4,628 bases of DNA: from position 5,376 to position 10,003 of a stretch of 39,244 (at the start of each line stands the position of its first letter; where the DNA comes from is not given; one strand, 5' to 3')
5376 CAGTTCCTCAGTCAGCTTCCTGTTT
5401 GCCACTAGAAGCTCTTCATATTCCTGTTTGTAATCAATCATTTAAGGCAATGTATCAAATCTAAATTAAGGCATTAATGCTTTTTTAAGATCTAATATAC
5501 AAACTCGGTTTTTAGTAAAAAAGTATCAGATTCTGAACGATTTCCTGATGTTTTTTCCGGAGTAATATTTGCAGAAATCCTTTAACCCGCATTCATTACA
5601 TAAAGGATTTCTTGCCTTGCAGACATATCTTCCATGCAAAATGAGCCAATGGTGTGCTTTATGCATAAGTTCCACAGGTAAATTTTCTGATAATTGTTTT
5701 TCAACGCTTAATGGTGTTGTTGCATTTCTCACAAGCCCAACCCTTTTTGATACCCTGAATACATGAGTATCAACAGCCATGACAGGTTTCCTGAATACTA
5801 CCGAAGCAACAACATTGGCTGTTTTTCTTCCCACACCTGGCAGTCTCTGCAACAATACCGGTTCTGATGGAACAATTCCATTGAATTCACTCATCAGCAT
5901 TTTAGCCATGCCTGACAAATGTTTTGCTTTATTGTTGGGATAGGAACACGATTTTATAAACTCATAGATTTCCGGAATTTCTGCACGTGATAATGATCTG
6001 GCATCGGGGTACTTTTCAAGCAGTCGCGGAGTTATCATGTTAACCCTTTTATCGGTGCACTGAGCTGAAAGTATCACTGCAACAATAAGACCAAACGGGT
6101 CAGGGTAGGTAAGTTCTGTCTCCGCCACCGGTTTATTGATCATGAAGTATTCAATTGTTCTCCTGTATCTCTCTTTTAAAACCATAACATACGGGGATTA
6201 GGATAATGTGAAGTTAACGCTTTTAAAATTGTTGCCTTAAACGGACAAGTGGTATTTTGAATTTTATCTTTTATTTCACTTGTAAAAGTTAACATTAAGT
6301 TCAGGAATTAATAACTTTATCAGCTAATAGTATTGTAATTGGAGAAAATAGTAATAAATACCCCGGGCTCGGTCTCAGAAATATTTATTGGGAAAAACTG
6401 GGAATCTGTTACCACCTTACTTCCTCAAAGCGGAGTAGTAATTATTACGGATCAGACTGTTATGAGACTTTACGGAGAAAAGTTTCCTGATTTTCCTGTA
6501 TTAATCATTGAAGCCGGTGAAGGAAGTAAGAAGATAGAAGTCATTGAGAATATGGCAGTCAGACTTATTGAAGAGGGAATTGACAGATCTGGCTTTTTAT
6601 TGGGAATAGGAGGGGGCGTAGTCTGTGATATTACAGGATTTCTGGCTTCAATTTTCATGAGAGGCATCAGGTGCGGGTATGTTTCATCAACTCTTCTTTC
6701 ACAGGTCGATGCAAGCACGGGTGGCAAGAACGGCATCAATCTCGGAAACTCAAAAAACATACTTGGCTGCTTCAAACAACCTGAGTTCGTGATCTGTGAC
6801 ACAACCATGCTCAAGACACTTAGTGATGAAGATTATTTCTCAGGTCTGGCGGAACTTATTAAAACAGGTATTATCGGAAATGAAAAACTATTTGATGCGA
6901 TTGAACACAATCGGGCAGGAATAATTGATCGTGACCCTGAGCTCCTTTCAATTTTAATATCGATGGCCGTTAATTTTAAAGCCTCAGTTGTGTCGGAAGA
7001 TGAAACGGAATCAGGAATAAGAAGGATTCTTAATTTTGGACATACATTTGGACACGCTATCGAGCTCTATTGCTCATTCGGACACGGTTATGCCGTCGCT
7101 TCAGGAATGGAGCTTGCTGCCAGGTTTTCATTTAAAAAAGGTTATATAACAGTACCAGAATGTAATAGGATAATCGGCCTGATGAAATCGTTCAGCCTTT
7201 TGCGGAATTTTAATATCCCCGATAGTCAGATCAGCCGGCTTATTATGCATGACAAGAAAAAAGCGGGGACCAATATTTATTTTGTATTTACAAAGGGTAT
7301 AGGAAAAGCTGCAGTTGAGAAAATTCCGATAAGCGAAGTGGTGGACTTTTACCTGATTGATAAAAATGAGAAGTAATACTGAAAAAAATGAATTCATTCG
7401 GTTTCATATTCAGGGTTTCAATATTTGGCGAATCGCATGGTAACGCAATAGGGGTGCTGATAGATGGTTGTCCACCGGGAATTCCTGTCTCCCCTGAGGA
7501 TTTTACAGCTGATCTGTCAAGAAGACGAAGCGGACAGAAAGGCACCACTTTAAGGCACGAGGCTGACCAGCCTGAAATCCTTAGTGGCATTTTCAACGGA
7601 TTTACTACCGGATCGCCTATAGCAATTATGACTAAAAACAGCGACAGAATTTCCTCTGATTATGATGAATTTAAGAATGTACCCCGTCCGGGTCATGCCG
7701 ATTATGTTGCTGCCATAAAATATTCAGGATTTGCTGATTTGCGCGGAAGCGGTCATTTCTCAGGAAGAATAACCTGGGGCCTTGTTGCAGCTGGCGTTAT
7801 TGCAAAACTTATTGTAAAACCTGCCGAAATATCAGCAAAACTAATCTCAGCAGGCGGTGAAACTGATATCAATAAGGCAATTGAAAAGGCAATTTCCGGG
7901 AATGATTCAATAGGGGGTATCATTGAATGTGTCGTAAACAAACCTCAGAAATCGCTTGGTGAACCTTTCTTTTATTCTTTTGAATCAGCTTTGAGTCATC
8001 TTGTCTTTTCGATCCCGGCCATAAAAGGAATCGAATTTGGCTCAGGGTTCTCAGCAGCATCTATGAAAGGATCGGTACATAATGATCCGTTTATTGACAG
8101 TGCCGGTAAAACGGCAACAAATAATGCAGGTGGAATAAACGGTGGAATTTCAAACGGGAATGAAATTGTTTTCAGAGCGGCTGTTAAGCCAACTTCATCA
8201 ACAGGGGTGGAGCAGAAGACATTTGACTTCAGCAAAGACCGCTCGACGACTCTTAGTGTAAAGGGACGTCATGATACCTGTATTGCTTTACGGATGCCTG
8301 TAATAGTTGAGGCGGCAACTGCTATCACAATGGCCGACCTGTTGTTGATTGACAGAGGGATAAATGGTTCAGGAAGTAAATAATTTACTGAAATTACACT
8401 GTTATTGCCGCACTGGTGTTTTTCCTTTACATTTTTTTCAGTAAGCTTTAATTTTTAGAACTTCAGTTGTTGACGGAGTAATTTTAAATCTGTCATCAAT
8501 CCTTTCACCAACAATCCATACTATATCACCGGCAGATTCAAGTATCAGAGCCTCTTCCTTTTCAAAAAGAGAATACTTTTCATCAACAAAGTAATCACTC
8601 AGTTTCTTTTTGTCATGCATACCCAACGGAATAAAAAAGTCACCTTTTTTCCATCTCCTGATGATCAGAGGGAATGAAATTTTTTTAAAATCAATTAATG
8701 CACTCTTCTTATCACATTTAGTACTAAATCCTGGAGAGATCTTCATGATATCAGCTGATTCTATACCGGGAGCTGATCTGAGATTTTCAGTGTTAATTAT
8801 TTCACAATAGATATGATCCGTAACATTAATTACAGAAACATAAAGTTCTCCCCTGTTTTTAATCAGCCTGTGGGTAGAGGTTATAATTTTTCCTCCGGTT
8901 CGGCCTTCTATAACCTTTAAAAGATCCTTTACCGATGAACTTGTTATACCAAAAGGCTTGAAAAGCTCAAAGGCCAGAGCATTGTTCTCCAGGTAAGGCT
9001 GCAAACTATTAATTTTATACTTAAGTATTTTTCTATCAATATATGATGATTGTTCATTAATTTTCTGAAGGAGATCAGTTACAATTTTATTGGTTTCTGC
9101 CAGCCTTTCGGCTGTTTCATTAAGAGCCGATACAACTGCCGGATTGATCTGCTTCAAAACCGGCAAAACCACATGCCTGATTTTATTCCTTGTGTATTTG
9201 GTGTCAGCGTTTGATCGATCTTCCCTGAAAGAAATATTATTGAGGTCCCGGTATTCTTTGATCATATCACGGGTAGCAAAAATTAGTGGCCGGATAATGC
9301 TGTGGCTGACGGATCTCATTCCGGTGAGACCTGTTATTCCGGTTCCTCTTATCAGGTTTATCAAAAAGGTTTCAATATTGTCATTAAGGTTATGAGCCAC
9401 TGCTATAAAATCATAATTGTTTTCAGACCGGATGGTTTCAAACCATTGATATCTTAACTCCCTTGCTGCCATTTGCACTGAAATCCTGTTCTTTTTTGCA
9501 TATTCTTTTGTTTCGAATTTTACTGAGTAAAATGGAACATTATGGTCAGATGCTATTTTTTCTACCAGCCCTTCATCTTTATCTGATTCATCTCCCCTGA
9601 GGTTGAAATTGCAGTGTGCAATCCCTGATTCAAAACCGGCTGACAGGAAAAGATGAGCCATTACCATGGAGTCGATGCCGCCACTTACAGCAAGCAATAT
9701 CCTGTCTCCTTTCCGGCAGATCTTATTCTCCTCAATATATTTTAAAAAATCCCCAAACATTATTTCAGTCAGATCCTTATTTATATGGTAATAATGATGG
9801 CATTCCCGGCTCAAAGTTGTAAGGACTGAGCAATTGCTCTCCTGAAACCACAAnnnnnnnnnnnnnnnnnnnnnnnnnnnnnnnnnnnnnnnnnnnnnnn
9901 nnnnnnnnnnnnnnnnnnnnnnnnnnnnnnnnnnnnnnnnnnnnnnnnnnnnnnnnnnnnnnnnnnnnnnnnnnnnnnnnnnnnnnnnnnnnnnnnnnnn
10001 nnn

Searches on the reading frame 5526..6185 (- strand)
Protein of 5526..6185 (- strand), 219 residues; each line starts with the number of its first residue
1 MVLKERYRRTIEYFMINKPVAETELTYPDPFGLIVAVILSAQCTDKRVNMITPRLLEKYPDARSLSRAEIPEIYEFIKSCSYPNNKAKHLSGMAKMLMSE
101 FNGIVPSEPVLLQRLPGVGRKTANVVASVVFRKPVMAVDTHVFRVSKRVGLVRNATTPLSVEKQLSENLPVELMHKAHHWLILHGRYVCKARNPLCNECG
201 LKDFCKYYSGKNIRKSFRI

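Call 5: search_protein_families(library=pfam, proteins=[window:5526-6185:-], max_evalue=0.0001)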
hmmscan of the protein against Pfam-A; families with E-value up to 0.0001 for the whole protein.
window:5526-6185:- (219 aa): 2 families
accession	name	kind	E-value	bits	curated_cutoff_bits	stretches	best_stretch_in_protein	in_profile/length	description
PF00730.31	HhH-GPD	-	4e-23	82.2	26.2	1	35-170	1-107/108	HhH-GPD superfamily base excision DNA repair protein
PF10576.14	EndIII_4Fe-2S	-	7.2e-06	26.6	20.5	1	189-205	1-17/17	Iron-sulfur binding domain of endonuclease III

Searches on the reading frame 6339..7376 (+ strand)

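Call 5: search_protein_families(library=pfam, proteins=[window:6339-7376:+], max_evalue=0.0001)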
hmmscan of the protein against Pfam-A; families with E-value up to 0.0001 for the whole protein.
window:6339-7376:+ (345 aa): 2 families
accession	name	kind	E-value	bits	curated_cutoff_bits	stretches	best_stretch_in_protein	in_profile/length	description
PF01761.26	DHQ_synthase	-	6e-37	126.3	24.2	1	55-166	2-113/115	3-dehydroquinate synthase N-terminal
PF24621.2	DHQS_C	-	2.6e-36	125.2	27.6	1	169-308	1-144/144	3-dehydroquinate synthase C-terminal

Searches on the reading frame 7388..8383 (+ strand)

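Call 5: search_protein_families(library=pfam, proteins=[window:7388-8383:+], max_evalue=0.0001)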
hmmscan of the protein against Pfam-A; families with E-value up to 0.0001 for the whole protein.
window:7388-8383:+ (331 aa): 1 family
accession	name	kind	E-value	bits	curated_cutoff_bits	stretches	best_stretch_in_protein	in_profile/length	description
PF01264.26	Chorismate_synt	-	2.7e-111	371.8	27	1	8-320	1-327/327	Chorismate synthase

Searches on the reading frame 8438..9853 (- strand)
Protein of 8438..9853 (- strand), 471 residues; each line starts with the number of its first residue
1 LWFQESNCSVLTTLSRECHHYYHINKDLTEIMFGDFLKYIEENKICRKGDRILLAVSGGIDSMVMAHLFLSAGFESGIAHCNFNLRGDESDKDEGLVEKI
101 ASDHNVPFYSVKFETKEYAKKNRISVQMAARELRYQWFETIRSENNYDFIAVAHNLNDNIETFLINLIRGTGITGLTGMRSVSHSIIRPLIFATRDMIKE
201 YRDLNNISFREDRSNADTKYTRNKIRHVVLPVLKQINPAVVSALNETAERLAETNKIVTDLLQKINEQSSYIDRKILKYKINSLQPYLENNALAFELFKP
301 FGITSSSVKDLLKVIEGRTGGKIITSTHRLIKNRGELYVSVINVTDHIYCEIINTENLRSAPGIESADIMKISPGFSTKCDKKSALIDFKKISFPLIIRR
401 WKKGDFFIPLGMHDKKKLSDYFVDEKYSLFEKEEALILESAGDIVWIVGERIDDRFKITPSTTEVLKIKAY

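Call 5: search_protein_families(library=pfam, proteins=[window:8438-9853:-], max_evalue=0.0001)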
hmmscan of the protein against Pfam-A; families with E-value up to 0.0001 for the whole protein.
window:8438-9853:- (471 aa): 1 family
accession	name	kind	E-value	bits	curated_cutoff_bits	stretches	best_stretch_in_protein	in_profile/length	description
PF01171.26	ATP_bind_3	-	6.2e-49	166.6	27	1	52-227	2-181/182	PP-loop family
